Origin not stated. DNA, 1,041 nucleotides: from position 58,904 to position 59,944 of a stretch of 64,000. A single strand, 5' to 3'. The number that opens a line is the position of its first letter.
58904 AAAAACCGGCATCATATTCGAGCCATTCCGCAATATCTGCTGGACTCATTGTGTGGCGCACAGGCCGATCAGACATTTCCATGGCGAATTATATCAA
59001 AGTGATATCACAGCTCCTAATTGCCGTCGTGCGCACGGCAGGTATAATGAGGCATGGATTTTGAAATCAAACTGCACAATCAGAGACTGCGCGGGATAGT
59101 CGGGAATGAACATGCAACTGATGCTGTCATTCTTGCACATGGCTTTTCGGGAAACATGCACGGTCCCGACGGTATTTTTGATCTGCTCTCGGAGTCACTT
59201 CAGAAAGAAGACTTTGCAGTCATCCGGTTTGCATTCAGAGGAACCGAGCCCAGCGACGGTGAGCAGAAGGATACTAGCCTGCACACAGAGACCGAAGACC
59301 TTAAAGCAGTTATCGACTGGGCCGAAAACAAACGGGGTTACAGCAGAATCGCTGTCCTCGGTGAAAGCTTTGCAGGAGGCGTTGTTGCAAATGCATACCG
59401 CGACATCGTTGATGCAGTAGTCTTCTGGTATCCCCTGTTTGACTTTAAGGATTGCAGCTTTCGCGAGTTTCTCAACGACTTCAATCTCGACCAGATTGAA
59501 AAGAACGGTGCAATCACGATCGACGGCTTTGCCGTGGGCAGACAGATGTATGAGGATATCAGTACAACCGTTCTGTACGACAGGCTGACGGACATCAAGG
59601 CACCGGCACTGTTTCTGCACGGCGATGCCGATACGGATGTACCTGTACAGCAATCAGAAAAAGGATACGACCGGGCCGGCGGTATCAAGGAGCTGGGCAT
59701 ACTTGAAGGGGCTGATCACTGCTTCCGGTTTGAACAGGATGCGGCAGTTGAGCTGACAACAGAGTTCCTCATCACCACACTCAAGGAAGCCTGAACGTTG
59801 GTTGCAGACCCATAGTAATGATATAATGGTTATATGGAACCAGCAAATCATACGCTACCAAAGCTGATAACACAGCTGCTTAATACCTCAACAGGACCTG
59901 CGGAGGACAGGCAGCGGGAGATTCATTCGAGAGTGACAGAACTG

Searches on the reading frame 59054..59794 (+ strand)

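Call 64: search_protein_families(library=pfam, proteins=[window:59054-59794:+], max_evalue=0.00001)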
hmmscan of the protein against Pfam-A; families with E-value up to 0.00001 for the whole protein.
window:59054-59794:+ (246 aa): 6 families
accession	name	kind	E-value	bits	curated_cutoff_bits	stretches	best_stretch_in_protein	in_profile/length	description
PF12146.15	Hydrolase_4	-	3.8e-14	53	27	1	21-130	3-112/239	Serine aminopeptidase, S33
PF00561.26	Abhydrolase_1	-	2.3e-11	44.3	25.8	1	24-118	2-90/245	alpha/beta hydrolase fold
PF02129.25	Peptidase_S15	-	4.4e-08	33.6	23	1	54-124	52-122/262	X-Pro dipeptidyl-peptidase (S15 family)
PF12697.13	Abhydrolase_6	-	5.9e-07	30.8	26.3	0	25-232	1-214/217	Alpha/beta hydrolase family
PF20434.5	BD-FAE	-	1.4e-06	28.4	26.8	0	119-203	133-210/215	BD-FAE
PF00326.27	Peptidase_S9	-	7.7e-06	26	22.6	0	78-225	43-190/213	Prolyl oligopeptidase family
